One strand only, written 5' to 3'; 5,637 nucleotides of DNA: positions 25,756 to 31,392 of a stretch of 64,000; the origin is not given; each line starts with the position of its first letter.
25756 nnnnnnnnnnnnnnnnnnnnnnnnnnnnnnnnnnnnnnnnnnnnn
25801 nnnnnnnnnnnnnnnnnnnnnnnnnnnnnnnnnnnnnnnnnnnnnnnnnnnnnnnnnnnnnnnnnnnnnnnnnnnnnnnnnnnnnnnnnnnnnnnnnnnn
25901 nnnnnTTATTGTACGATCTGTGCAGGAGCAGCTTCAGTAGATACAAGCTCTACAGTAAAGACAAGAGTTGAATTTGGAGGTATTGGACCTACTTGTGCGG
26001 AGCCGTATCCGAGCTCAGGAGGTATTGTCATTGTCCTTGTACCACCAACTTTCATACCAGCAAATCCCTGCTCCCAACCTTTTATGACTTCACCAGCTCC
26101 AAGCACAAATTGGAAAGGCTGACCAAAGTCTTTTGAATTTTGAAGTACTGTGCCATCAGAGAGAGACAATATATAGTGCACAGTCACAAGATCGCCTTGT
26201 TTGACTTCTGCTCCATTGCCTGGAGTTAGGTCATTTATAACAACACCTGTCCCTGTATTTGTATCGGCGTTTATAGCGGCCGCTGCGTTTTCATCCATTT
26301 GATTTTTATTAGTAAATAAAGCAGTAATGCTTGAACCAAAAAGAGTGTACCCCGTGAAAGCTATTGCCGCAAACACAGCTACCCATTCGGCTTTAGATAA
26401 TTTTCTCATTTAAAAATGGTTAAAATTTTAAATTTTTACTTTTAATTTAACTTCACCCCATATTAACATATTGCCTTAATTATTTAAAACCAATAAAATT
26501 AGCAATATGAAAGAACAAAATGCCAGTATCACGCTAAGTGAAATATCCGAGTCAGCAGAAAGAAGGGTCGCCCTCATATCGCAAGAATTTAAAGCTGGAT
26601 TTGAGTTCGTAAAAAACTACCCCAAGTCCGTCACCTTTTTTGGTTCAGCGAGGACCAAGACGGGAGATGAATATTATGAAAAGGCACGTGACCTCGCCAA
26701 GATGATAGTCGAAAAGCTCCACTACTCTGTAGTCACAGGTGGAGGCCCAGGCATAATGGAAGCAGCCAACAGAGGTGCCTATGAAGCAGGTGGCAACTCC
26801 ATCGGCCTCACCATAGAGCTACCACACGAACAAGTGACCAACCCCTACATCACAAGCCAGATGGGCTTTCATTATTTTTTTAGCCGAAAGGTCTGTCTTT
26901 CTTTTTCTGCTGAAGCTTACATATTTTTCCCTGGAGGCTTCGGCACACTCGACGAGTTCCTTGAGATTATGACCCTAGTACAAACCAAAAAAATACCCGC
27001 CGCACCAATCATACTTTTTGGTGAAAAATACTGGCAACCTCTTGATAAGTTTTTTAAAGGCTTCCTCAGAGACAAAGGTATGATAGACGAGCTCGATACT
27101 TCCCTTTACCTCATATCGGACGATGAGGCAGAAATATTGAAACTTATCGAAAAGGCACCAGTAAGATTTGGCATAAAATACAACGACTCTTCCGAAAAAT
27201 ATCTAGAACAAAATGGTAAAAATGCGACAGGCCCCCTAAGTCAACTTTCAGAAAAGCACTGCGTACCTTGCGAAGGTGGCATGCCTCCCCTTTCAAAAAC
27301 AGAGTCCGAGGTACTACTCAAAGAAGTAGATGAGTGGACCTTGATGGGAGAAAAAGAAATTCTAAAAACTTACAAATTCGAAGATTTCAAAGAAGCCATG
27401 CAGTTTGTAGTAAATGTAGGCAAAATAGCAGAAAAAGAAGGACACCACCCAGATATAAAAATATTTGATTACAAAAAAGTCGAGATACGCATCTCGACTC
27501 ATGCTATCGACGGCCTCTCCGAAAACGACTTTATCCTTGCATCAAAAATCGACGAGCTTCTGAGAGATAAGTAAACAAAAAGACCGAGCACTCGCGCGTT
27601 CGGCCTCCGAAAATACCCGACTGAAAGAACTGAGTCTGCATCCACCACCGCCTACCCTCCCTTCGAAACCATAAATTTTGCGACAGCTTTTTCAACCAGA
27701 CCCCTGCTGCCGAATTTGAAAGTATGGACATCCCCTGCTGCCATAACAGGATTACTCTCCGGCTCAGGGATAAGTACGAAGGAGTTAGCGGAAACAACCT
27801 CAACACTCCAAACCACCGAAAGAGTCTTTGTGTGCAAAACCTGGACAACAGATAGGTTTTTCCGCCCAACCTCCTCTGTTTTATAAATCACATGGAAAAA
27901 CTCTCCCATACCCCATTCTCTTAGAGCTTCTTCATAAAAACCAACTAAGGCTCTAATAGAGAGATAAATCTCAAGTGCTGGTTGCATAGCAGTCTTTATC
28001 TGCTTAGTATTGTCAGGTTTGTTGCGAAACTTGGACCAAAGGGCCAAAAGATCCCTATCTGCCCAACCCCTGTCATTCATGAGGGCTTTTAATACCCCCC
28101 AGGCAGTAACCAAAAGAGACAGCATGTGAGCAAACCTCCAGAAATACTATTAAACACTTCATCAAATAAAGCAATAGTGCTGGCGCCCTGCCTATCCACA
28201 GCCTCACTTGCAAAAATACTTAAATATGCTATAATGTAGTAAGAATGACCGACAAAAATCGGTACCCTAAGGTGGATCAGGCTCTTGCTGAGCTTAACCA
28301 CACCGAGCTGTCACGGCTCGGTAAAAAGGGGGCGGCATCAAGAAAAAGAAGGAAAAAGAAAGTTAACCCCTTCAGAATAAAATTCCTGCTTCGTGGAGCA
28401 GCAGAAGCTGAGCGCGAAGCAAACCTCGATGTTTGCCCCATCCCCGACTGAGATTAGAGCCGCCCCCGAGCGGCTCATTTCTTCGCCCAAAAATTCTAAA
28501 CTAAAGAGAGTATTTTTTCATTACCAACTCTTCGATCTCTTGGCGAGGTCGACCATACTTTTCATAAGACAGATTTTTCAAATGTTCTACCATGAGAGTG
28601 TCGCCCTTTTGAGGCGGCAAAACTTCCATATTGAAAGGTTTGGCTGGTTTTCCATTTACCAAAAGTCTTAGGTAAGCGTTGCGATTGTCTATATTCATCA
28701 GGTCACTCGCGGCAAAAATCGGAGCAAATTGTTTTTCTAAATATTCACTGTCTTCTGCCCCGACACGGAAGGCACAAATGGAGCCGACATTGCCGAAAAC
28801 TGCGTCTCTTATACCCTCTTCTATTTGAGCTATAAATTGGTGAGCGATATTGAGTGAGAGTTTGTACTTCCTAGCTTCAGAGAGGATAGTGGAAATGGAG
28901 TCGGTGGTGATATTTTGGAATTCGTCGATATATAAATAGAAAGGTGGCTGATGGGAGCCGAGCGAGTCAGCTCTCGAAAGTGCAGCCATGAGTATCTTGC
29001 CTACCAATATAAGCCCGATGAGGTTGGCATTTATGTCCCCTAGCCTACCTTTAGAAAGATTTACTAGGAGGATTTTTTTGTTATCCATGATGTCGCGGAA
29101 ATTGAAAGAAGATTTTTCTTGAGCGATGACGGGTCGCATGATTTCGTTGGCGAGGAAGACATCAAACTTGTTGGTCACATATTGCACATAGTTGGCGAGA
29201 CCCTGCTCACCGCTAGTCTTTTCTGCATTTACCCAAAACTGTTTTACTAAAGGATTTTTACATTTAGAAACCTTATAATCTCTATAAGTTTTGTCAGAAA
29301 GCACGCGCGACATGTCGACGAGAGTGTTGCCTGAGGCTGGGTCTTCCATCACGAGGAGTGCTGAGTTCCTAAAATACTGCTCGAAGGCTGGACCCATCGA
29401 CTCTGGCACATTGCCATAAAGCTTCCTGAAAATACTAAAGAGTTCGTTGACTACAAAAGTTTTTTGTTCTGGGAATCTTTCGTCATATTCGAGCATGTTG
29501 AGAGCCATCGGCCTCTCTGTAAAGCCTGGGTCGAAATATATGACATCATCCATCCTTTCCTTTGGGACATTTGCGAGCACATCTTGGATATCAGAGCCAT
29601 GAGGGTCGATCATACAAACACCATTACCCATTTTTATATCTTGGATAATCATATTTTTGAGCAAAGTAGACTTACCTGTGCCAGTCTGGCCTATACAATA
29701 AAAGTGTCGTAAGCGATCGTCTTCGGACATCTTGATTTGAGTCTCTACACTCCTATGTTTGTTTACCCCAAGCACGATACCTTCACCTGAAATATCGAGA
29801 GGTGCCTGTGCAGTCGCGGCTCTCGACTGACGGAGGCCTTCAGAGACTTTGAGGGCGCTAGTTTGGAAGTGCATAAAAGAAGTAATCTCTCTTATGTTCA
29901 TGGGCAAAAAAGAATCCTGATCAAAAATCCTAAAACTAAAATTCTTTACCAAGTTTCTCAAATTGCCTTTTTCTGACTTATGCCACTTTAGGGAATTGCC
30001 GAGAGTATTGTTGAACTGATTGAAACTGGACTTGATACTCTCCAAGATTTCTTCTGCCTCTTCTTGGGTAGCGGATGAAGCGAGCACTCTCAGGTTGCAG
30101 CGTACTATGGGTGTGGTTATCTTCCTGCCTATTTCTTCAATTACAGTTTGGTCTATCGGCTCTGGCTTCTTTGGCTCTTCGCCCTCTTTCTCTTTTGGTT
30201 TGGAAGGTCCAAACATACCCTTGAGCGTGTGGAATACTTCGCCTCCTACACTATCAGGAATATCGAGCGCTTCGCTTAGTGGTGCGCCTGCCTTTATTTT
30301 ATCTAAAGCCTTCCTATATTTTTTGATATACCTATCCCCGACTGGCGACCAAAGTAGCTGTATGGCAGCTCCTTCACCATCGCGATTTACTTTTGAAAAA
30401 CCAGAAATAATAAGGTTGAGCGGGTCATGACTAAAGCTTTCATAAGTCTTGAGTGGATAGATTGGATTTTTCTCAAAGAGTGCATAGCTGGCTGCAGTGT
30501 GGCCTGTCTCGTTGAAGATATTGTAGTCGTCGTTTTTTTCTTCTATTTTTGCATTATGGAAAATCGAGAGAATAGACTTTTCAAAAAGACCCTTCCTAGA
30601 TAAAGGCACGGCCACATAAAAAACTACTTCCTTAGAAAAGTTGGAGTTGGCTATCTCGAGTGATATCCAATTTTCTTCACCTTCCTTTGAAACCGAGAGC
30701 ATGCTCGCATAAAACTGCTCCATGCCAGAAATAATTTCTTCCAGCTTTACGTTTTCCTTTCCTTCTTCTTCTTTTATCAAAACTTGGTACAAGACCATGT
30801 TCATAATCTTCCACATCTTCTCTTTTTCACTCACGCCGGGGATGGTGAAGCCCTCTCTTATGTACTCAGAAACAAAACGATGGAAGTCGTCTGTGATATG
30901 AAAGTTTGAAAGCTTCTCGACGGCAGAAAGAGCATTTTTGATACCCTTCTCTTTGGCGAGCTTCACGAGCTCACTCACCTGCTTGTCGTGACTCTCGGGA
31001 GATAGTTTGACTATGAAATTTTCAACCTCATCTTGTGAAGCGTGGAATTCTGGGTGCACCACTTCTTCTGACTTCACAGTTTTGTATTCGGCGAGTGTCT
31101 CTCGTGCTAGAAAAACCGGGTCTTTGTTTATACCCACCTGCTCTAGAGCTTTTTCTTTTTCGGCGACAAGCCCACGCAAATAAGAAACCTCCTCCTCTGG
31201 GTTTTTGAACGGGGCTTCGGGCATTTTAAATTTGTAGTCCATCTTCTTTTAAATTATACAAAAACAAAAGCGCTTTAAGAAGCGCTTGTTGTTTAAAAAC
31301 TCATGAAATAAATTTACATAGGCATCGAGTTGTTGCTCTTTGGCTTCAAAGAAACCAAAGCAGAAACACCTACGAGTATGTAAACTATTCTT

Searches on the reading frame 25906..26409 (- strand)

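Call 89: search_protein_families(library=pfam, proteins=[window:25906-26409:-], max_evalue=0.0001)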
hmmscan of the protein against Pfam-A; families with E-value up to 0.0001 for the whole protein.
window:25906-26409:- (167 aa): 1 family
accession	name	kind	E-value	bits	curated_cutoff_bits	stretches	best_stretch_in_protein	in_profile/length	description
PF00254.34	FKBP_C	-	2.5e-32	111.5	21.1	1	68-156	3-94/94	FKBP-type peptidyl-prolyl cis-trans isomerase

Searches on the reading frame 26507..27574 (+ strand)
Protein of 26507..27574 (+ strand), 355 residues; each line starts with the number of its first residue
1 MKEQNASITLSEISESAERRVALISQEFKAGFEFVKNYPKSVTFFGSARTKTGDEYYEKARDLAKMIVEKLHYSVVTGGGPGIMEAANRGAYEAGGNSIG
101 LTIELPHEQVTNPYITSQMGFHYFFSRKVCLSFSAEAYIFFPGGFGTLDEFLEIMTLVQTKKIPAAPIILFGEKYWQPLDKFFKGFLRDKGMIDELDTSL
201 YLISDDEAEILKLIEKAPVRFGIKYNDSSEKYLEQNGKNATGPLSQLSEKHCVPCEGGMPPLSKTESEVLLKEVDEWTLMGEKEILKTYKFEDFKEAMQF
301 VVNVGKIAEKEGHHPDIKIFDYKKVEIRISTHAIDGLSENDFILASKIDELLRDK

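Call 89: search_protein_families(library=pfam, proteins=[window:26507-27574:+], max_evalue=0.0001)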
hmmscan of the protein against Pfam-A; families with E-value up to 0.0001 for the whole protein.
window:26507-27574:+ (355 aa): 3 families
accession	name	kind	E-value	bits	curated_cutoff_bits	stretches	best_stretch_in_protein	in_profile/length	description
PF03641.19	Lysine_decarbox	-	1.1e-31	110.2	27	1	84-213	1-130/131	Possible lysine decarboxylase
PF01329.24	Pterin_4a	-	4.4e-29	100.9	26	1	261-351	2-91/91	Pterin 4 alpha carbinolamine dehydratase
PF18306.6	LDcluster4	-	2e-15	57.1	26.3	1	42-152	4-111/151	SLOG cluster4 family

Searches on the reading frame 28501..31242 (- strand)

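Call 4: search_protein_families(library=pfam, proteins=[window:28501-31242:-], max_evalue=1)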
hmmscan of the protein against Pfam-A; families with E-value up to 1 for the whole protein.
window:28501-31242:- (913 aa): 12 families
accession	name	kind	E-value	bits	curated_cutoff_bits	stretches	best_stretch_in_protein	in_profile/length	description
PF12696.13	TraG-D_C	-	9.6e-06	26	22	1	767-810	1-45/126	TraM recognition site of TraD and TraG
PF01935.23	DUF87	-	1.6e-05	25.5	23.2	1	511-549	23-62/220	Helicase HerA, central domain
PF10412.15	TrwB_AAD_bind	-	0.00021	20.8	20.5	1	503-550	7-54/387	Type IV secretion-system coupling protein DNA-binding domain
PF13191.12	AAA_16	-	0.00053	21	32.6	0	506-530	19-43/167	AAA ATPase domain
PF13401.12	AAA_22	-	0.00068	20.4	27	1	513-535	7-29/130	AAA domain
PF25199.1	nSTAND_NTPase5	-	0.0064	16.8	34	1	503-561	33-92/145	Novel STAND NTPase 5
PF01580.24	FtsK_SpoIIIE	-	0.022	14.7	24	1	497-533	39-61/221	FtsK/SpoIIIE family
PF00503.26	G-alpha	-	0.045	13.3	48.8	1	495-533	3-43/333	G-protein alpha subunit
PF20720.3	nSTAND3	-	0.053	13.7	27.2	1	517-571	23-72/155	Novel STAND NTPase 3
PF10392.15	COG5_N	-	0.11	13.1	31.2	1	368-412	42-86/132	Conserved oligomeric Golgi complex subunit 5, N-terminal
PF13555.12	AAA_29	-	0.14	12.3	27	1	503-528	17-39/61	P-loop containing region of AAA domain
PF00005.33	ABC_tran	-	0.17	12.9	25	1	517-546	17-45/137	ABC transporter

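Call 5: search_protein_families(library=padloc, proteins=[window:28501-31242:-], max_evalue=1)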
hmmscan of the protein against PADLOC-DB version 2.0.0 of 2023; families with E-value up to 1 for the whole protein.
window:28501-31242:- (913 aa): 4 families
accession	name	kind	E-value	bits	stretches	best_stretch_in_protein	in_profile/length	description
PDLC04140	mad8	-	3.3e-12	44.6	1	489-834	4-261/314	mads_8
PDLC04103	HerA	-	1.3e-05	21.8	2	503-549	163-210/579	-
PDLC01055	HerA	-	0.00041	17.3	1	500-542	146-188/532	Type III coevolved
PDLC04105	HerA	-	0.0015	15.2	1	512-549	167-205/576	-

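Call 6: search_protein_families(library=ncbifam, proteins=[window:28501-31242:-], max_evalue=1)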
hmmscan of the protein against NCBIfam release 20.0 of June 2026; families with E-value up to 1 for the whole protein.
window:28501-31242:- (913 aa): 11 families
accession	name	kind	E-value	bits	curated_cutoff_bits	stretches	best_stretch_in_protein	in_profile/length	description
TIGR03743.1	SXT_TraD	subfamily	8.1e-16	57.6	366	2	384-585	64-252/636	conjugative transfer system coupling protein TraD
NF045973.1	conju_CD1115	equivalog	3.9e-10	39.2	250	1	488-833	1-363/442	VirD4-like conjugal transfer protein, CD1115 family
TIGR03754.1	conj_TOL_TraD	equivalog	4.7e-10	38.6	647.55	1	414-585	88-257/643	type IV conjugative transfer system coupling protein TraD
NF041447.1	TrbC_conju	equivalog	6.1e-07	28.2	800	1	486-548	103-166/685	F-type conjugative transfer protein TrbC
NF053655.1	CedD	equivalog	8.3e-05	21.4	600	1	489-550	199-260/527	DNA-translocating ATPase CedD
NF041326.1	Bacteroid_MobC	subfamily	0.01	14.2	900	1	770-854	460-548/655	conjugal transfer protein MobC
NF053840.1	MnTportMntADein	equivalog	0.026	14.1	400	1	516-565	32-80/240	manganese ABC transporter ATP-binding protein MntA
TIGR03597.1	GTPase_YqeH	equivalog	0.046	12.9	297.4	1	494-538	137-182/361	ribosome biogenesis GTPase YqeH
TIGR03924.1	T7SS_EccC_a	equivalog_domain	0.08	11.6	509.15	1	512-533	451-472/673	type VII secretion protein EccCa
TIGR03420.1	DnaA_homol_Hda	equivalog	0.11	12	194.8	1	503-549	30-76/226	DnaA regulatory inactivator Hda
TIGR00436.1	era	equivalog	0.64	9.3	116.25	0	517-539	6-28/270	GTPase Era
